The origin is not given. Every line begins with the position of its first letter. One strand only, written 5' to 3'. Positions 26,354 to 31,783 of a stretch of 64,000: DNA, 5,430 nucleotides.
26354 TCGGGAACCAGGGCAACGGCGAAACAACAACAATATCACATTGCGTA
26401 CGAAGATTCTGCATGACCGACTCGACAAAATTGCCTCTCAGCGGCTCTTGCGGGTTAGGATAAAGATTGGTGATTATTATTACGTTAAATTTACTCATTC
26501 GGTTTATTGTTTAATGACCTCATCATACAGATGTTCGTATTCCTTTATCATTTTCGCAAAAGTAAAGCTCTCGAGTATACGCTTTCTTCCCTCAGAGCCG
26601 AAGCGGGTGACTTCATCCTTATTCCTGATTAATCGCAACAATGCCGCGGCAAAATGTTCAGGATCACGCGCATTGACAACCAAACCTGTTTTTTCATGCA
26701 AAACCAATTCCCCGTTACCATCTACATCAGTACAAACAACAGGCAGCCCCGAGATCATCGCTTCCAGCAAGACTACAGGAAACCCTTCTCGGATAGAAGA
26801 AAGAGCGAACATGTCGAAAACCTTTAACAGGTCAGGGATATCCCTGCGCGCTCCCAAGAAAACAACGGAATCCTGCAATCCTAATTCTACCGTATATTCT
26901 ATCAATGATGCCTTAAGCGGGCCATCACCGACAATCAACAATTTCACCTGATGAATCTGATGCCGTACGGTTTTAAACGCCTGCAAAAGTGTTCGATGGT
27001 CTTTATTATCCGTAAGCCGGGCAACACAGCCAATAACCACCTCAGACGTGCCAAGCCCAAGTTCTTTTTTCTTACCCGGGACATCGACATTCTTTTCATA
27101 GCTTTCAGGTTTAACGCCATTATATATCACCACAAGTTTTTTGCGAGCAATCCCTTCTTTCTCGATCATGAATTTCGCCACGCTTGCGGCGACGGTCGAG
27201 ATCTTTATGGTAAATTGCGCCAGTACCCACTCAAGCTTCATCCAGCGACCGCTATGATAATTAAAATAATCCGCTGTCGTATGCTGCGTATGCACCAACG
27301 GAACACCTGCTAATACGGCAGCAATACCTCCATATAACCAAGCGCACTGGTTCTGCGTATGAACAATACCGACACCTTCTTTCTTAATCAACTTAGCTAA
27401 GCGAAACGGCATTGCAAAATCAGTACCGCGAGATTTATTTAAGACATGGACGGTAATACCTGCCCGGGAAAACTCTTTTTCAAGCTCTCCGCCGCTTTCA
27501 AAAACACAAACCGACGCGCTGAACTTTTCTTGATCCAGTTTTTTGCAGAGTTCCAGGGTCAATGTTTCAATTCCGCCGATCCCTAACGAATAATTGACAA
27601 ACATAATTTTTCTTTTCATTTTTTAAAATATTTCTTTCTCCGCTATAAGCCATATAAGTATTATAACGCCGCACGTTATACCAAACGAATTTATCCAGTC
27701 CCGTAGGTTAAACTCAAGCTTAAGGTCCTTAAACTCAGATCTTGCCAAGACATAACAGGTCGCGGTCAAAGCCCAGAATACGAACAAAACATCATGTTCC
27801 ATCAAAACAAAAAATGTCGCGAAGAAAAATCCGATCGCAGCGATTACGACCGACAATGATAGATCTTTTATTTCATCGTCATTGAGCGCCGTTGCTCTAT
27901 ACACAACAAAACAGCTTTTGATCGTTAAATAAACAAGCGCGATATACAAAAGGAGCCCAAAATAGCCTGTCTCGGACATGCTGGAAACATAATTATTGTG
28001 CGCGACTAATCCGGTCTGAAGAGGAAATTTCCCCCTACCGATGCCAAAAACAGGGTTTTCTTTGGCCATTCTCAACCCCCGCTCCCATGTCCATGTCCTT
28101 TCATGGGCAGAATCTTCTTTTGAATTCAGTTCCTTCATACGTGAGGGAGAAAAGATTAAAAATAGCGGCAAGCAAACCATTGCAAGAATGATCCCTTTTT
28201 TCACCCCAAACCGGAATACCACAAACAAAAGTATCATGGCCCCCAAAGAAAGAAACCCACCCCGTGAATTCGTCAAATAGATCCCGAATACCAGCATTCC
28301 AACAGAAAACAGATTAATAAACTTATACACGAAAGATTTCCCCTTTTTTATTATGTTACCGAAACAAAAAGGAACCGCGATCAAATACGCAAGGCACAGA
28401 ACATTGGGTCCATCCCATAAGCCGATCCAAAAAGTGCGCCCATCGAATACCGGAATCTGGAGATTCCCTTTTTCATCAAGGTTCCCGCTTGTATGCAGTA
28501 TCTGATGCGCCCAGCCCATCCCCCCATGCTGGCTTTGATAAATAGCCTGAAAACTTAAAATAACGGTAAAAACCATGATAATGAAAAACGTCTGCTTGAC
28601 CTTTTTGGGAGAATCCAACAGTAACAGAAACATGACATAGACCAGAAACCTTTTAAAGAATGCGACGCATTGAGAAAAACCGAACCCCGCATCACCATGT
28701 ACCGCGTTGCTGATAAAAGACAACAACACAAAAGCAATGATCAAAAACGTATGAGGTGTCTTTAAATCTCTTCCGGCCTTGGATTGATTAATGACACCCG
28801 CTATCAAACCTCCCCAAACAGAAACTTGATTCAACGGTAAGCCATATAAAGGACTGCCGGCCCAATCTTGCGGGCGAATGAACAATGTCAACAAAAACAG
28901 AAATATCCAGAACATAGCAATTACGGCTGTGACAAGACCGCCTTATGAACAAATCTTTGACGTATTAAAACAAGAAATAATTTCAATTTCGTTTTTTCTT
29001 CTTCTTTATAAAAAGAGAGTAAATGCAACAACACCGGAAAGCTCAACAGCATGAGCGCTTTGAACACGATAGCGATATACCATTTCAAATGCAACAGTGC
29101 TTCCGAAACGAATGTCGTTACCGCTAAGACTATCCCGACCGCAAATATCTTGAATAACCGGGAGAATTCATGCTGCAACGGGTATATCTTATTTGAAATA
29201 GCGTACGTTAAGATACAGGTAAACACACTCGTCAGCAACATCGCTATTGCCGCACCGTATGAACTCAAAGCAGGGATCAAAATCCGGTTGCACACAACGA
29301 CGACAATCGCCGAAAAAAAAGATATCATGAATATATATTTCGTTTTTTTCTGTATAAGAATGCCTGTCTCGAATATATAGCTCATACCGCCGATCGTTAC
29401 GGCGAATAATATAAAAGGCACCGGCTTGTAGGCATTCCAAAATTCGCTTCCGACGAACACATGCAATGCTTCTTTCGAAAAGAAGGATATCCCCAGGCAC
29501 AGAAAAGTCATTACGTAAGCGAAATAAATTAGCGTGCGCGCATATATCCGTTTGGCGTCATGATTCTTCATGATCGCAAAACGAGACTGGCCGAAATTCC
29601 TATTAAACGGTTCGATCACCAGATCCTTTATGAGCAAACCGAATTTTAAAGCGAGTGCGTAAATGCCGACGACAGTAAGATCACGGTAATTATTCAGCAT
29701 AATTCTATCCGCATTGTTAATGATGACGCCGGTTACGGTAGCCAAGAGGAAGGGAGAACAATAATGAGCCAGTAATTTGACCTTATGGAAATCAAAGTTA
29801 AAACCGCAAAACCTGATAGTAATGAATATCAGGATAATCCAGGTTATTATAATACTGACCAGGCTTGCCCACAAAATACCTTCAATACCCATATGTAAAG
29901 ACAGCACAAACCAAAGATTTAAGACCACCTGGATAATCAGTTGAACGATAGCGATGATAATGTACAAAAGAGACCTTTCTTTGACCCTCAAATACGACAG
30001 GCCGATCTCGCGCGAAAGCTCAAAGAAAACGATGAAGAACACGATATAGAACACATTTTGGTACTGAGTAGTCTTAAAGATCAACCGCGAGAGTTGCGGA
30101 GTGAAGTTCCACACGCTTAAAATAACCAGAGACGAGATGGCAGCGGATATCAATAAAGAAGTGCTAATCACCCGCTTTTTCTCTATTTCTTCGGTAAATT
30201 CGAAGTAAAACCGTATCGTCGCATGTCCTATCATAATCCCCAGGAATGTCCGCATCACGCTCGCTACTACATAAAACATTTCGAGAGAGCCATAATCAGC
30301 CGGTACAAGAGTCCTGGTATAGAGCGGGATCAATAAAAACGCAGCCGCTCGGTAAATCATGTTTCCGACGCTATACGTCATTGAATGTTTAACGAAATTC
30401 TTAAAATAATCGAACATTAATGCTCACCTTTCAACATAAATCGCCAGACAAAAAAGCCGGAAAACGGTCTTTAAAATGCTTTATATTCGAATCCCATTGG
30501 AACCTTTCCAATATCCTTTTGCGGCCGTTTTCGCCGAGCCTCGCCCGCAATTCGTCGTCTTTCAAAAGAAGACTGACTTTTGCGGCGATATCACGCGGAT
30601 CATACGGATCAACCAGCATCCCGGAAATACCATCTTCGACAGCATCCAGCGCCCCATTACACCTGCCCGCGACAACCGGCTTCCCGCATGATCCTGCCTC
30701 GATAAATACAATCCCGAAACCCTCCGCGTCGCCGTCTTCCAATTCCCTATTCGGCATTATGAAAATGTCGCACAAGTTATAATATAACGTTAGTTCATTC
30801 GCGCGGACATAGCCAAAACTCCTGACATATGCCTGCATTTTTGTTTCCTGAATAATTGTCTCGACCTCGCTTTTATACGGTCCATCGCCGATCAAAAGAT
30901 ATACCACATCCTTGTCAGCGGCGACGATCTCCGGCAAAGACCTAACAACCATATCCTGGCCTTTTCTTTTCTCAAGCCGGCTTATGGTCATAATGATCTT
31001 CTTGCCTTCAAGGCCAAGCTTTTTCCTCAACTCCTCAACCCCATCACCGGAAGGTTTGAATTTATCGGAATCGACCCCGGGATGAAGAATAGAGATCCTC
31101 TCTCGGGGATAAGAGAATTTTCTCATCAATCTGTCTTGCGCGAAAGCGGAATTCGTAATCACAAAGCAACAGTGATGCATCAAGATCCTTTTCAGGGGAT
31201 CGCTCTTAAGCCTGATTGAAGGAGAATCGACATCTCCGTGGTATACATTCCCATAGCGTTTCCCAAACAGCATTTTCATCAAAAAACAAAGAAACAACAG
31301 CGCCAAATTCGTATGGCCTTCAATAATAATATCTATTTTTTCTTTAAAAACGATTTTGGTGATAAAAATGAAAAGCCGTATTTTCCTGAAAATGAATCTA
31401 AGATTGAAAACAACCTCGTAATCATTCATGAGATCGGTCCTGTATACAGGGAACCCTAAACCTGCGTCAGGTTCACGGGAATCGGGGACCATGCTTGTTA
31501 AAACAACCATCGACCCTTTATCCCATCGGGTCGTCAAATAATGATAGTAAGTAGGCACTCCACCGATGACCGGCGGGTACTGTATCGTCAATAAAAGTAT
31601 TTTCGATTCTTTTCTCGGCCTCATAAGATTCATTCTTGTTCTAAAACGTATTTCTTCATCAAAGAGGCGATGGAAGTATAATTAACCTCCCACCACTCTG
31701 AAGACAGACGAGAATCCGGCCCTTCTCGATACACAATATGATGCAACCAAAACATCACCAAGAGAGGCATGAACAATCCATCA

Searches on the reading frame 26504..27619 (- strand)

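Call 11: search_protein_families(library=pfam, proteins=[window:26504-27619:-], max_evalue=0.001)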
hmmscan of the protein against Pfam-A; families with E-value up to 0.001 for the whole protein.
window:26504-27619:- (371 aa): 7 families
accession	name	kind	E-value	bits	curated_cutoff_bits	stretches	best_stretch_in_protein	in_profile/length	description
PF00534.26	Glycos_transf_1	-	2.3e-40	138.4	26.4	1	183-347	5-172/172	Glycosyl transferases group 1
PF13692.12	Glyco_trans_1_4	-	1.3e-38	132.9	27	1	194-333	2-142/142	Glycosyl transferases group 1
PF13439.12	Glyco_transf_4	-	3.2e-26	92.8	28.5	1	14-172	1-169/170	Glycosyltransferase Family 4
PF13579.12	Glyco_trans_4_4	-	4.2e-14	53.6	29.7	1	15-168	1-158/158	Glycosyl transferase 4-like domain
PF20706.3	GT4-conflict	-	2.7e-07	30.4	26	1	198-310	202-323/385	Family 4 Glycosyltransferase in conflict systems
PF13477.12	Glyco_trans_4_2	-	4.9e-06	27.2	23.4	1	18-117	10-111/139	Glycosyl transferase 4-like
PF13524.12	Glyco_trans_1_2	-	5.5e-05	23.6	25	1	279-361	62-142/144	Glycosyl transferase-like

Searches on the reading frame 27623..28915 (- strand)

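Call 11: search_protein_families(library=pfam, proteins=[window:27623-28915:-], max_evalue=0.001)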
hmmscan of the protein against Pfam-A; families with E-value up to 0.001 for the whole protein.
window:27623-28915:- (430 aa): 1 family
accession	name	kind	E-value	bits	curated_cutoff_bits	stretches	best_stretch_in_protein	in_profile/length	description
PF04932.20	Wzy_C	-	6.7e-17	62.1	31.7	1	205-325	3-149/149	O-Antigen ligase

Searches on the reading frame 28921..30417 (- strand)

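Call 11: search_protein_families(library=pfam, proteins=[window:28921-30417:-], max_evalue=0.001)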
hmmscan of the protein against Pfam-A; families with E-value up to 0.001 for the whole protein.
window:28921-30417:- (498 aa): 2 families
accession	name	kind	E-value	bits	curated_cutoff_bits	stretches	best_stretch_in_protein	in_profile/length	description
PF13440.11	Polysacc_synt_3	-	2.1e-13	50.6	23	1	34-266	3-227/293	Polysaccharide biosynthesis protein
PF01943.22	Polysacc_synt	-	2.3e-12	47.4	28.2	1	10-268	3-259/274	Polysaccharide biosynthesis protein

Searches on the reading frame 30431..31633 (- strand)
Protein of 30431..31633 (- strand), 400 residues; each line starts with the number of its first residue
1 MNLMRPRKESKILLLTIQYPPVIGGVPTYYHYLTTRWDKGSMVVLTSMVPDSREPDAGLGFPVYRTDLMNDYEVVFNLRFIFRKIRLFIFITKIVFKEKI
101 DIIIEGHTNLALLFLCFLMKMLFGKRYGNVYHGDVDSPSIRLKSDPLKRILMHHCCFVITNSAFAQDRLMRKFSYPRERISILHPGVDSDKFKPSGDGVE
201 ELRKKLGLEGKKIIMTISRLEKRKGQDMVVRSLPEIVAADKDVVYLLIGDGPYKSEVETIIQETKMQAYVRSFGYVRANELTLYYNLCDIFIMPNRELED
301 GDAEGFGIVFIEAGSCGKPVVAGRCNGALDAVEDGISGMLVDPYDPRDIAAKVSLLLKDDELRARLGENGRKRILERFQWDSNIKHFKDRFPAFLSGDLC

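Call 11: search_protein_families(library=pfam, proteins=[window:30431-31633:-], max_evalue=0.001)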
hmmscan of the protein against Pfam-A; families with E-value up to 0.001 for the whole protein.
window:30431-31633:- (400 aa): 5 families
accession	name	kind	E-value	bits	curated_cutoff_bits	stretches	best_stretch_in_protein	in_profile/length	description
PF00534.26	Glycos_transf_1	-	6.5e-41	140.2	26.4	1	200-373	3-172/172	Glycosyl transferases group 1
PF13692.12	Glyco_trans_1_4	-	1.3e-30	106.9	27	1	212-359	2-142/142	Glycosyl transferases group 1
PF13439.12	Glyco_transf_4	-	2.4e-12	47.7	28.5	1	23-190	1-169/170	Glycosyltransferase Family 4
PF13524.12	Glyco_trans_1_2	-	2.5e-07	31.2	25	1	274-387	33-142/144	Glycosyl transferase-like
PF20706.3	GT4-conflict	-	3.7e-05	23.3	26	1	178-339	172-327/385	Family 4 Glycosyltransferase in conflict systems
